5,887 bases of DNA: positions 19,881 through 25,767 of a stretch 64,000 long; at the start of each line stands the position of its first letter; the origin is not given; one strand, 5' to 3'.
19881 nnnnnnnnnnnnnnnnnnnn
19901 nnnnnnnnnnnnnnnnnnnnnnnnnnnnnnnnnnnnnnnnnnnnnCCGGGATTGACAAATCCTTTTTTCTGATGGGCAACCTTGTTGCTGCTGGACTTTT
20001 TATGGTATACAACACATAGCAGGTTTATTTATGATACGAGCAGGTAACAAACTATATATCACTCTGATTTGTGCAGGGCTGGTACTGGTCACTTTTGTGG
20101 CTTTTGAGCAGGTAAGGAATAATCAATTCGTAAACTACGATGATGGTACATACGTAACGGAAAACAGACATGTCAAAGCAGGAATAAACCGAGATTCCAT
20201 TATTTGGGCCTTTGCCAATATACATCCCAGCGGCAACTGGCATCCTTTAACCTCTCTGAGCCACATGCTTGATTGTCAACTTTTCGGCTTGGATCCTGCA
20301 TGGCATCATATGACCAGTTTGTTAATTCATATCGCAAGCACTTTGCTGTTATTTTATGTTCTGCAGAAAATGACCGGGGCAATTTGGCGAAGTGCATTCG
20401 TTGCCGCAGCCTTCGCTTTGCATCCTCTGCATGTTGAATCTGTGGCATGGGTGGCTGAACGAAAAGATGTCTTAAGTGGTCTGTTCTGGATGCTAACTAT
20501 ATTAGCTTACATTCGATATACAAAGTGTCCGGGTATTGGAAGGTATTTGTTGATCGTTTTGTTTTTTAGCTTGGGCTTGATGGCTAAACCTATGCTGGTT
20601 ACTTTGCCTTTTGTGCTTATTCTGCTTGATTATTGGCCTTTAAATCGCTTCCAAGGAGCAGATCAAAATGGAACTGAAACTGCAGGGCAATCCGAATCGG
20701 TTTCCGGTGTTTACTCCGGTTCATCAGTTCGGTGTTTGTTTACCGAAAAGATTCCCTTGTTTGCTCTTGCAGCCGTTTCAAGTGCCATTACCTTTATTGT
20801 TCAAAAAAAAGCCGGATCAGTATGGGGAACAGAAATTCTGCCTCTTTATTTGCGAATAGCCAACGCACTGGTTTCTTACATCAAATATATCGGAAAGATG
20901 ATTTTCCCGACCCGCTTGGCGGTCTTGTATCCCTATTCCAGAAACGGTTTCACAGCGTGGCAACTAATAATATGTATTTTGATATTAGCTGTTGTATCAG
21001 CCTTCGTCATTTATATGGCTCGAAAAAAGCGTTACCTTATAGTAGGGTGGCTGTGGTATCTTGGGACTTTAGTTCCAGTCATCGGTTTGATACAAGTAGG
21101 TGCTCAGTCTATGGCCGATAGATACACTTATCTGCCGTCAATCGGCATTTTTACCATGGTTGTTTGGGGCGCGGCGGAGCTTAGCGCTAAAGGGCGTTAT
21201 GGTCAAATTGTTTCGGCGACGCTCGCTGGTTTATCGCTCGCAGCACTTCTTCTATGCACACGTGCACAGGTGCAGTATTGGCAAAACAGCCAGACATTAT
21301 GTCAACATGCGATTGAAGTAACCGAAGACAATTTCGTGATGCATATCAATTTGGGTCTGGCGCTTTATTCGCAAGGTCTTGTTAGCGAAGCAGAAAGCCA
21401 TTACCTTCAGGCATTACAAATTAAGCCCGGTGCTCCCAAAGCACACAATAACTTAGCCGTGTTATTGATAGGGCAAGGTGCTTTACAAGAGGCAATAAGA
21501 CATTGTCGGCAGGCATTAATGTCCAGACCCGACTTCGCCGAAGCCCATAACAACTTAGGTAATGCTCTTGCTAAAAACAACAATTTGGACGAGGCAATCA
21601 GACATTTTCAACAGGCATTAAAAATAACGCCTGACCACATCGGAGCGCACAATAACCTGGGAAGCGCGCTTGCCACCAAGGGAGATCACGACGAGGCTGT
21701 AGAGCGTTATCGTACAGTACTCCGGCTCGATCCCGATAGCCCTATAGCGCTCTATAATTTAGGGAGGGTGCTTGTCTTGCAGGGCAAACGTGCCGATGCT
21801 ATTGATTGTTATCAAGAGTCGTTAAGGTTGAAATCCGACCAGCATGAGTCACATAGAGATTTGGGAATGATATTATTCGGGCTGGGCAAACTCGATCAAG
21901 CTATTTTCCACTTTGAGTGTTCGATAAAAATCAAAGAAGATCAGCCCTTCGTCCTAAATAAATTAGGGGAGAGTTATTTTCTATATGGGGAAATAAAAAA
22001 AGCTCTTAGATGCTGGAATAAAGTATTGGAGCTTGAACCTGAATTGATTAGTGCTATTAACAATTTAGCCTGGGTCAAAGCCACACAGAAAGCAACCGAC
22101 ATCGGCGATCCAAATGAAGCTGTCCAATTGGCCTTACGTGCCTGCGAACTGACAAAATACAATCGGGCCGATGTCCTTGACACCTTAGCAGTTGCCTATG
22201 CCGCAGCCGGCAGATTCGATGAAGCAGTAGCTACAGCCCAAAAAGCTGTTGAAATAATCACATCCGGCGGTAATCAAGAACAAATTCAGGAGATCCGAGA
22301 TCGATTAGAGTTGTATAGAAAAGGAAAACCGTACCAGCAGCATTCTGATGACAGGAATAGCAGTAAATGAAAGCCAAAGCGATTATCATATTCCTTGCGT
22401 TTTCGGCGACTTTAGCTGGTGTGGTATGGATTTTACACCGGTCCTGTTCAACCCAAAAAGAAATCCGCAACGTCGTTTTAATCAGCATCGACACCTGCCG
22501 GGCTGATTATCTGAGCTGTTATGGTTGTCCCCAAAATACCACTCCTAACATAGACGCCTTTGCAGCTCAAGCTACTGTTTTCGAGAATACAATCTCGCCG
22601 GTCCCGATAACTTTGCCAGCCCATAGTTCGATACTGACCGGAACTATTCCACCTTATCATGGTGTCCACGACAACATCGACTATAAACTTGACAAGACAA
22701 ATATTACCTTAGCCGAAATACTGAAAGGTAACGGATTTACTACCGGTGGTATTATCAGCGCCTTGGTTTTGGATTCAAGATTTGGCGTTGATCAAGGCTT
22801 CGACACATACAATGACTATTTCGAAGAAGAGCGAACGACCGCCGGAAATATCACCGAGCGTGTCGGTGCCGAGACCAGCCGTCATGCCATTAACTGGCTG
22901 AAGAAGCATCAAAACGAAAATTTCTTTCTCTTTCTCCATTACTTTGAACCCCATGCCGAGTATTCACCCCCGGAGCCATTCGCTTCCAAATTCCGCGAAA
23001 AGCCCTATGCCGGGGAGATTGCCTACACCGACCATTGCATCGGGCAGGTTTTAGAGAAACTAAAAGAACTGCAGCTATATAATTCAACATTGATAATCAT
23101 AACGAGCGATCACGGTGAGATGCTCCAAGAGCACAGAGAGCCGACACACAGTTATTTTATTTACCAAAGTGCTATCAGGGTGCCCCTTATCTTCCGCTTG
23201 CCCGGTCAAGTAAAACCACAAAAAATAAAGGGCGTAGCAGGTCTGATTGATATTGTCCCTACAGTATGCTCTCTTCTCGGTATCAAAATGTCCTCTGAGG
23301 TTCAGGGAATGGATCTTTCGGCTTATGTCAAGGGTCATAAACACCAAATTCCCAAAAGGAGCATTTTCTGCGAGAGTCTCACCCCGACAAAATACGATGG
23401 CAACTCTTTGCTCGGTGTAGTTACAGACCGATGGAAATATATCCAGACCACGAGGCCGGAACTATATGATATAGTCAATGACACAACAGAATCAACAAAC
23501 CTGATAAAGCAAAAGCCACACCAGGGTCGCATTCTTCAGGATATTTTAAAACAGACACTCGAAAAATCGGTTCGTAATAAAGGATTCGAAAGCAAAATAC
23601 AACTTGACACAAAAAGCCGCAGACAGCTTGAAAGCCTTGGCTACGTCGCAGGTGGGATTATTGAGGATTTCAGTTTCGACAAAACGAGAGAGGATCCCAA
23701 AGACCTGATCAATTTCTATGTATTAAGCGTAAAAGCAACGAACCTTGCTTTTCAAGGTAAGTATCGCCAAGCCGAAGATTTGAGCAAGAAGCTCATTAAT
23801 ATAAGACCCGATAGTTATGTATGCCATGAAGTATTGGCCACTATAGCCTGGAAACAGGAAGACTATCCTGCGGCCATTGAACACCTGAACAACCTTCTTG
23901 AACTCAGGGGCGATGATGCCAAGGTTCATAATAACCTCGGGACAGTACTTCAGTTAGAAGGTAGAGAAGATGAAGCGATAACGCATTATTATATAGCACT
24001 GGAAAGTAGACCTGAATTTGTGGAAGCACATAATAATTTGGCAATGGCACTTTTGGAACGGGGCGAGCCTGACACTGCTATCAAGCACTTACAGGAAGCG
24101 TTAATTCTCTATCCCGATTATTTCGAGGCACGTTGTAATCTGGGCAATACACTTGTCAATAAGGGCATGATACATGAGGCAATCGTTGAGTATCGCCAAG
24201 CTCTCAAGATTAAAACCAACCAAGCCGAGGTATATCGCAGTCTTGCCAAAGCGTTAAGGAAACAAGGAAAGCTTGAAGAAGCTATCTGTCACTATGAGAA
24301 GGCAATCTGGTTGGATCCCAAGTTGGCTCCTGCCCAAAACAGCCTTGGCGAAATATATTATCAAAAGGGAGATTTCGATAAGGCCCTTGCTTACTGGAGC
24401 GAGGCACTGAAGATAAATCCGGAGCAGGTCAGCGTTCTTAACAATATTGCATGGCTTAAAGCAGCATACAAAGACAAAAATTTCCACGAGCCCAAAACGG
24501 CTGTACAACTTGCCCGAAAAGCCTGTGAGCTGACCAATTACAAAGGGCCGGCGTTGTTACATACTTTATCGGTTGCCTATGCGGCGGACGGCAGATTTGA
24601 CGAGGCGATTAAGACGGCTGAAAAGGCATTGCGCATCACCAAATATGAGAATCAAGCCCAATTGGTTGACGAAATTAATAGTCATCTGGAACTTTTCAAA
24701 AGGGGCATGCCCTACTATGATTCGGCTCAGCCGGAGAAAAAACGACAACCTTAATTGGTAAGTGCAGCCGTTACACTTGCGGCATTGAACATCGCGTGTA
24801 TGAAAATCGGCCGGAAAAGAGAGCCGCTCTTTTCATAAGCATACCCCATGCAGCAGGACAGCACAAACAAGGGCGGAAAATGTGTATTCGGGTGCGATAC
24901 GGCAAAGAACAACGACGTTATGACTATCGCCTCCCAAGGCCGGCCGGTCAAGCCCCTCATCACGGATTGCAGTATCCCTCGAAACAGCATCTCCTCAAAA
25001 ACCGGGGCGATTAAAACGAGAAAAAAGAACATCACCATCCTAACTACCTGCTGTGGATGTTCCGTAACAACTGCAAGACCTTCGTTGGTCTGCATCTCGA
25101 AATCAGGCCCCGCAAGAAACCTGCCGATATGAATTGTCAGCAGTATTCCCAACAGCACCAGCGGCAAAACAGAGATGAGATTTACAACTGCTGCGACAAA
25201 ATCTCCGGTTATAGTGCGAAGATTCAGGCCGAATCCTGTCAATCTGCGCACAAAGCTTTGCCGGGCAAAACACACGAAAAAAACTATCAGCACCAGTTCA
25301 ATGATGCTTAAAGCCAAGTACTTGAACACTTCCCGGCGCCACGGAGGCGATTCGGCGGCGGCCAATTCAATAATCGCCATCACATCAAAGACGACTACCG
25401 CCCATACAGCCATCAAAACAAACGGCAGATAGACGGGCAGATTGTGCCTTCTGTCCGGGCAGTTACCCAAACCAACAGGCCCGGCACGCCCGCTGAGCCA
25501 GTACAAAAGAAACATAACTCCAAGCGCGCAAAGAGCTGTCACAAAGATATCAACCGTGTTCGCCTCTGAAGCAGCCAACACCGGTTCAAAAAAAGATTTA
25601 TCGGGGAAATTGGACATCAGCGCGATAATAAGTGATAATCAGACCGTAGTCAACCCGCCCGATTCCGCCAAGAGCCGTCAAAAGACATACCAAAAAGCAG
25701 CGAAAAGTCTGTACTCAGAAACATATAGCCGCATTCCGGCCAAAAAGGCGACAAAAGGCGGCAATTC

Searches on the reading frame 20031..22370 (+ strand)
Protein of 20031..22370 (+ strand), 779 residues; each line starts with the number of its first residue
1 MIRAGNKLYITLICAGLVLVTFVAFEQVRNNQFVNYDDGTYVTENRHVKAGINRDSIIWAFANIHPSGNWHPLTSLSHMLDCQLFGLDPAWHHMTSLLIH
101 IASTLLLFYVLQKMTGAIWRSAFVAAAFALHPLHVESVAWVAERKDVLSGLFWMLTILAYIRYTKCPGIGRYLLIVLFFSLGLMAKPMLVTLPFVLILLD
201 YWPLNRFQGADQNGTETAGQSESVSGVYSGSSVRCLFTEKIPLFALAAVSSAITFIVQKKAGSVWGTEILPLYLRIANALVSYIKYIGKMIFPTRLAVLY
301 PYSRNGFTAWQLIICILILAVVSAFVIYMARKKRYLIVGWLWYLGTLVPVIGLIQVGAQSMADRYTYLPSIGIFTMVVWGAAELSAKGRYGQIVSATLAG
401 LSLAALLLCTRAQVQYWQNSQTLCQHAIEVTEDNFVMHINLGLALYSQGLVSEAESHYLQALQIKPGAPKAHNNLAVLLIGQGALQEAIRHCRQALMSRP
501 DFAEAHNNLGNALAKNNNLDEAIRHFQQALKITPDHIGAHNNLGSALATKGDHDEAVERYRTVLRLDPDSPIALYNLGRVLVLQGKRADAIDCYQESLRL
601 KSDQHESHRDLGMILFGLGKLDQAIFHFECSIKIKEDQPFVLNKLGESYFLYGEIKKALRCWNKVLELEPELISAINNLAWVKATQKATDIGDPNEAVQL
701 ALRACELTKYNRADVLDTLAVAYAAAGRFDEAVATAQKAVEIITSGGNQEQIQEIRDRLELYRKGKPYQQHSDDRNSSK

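Call 46: search_protein_families(library=pfam, proteins=[window:20031-22370:+], max_evalue=0.0001)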
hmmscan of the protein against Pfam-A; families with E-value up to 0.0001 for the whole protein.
window:20031-22370:+ (779 aa): 23 families
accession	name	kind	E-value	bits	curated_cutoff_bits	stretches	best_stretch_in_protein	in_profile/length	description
PF00515.34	TPR_1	-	1.3e-58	193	27.8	5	503-536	1-34/34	Tetratricopeptide repeat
PF07719.23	TPR_2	-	7.2e-57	185.3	27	4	503-536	1-34/34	Tetratricopeptide repeat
PF13414.12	TPR_11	-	7.7e-51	170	26.8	4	544-585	1-42/42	TPR repeat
PF13181.12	TPR_8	-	2.3e-36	121.3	25.7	1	503-536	1-34/34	Tetratricopeptide repeat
PF13424.12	TPR_12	-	5.3e-35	119.9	30.1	3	502-567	2-75/77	Tetratricopeptide repeat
PF13431.12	TPR_17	-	4.7e-33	111.1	24.4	0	526-557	2-33/34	Tetratricopeptide repeat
PF13432.12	TPR_16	-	1.1e-30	106.1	32.7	3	543-602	3-62/65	Tetratricopeptide repeat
PF14559.12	TPR_19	-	1.1e-26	93.3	25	2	479-536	1-58/68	Tetratricopeptide repeat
PF13176.12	TPR_7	-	3.9e-26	89.3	27.9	0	539-569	1-31/36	Tetratricopeptide repeat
PF13374.12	TPR_10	-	5.7e-26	90.2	27.5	0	507-533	6-32/42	Tetratricopeptide repeat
PF13428.12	TPR_14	-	9.2e-25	85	23.5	0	542-579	6-43/44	Tetratricopeptide repeat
PF07721.20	TPR_4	-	1.6e-16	59.6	27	0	719-737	7-25/26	Tetratricopeptide repeat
PF13174.12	TPR_6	-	1e-14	54.5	26.3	0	573-596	2-25/33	Tetratricopeptide repeat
PF24575.1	TPR_Slam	-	5.7e-13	49.6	35.2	0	476-526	54-104/104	Surface lipoprotein assembly modifier, N-terminal TPR repeats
PF23914.1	TPR_CcmH_CycH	-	2.8e-12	47.2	42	1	493-600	40-150/158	Cytochrome c-type biogenesis protein H TPR domain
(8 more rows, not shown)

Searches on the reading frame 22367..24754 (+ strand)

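Call 46: search_protein_families(library=pfam, proteins=[window:22367-24754:+], max_evalue=0.0001)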
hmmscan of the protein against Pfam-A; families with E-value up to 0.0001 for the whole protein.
window:22367-24754:+ (795 aa): 27 families (the best 25 are shown)
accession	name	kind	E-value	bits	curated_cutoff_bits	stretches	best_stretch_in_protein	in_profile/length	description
PF00884.28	Sulfatase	-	3.2e-47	161.7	25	1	34-306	1-301/301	Sulfatase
PF00515.34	TPR_1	-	4.9e-43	143.7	27.8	3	654-686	1-33/34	Tetratricopeptide repeat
PF13414.12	TPR_11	-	5.3e-41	138.5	26.8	5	628-668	2-42/42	TPR repeat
PF07719.23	TPR_2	-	4.9e-40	132.8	27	2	655-686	2-33/34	Tetratricopeptide repeat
PF13424.12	TPR_12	-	2e-33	114.9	30.1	3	518-579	3-72/77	Tetratricopeptide repeat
PF13181.12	TPR_8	-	8.2e-29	97.7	25.7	0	655-686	2-33/34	Tetratricopeptide repeat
PF13432.12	TPR_16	-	6.3e-28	97.3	32.7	3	535-584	14-63/65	Tetratricopeptide repeat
PF13431.12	TPR_17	-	1.1e-27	94.4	24.4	0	544-572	5-33/34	Tetratricopeptide repeat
PF14559.12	TPR_19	-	1.1e-24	86.9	25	2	562-628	1-67/68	Tetratricopeptide repeat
PF13428.12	TPR_14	-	3.1e-24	83.4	23.5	1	553-594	2-43/44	Tetratricopeptide repeat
PF01663.27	Phosphodiest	-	1.4e-19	71.3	23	2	36-106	1-68/342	Type I phosphodiesterase / nucleotide pyrophosphatase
PF13374.12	TPR_10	-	2.3e-18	66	27.5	0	556-582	6-32/42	Tetratricopeptide repeat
PF13176.12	TPR_7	-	7.9e-17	60.3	27.9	0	731-759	2-30/36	Tetratricopeptide repeat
PF16347.10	SGSH_C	-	2.8e-14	54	29.3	1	264-400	10-150/154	N-sulphoglucosamine sulphohydrolase, C-terminal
PF07721.20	TPR_4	-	2.9e-13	49.5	27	0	553-572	2-21/26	Tetratricopeptide repeat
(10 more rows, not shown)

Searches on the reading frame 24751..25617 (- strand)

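Call 46: search_protein_families(library=pfam, proteins=[window:24751-25617:-], max_evalue=0.0001)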
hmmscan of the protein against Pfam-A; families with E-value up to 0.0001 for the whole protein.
window:24751-25617:- (288 aa): 1 family
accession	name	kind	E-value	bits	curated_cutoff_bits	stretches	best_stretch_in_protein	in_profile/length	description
PF02517.21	Rce1-like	-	5e-21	75.2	22.4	1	194-279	5-92/93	Type II CAAX prenyl endopeptidase Rce1-like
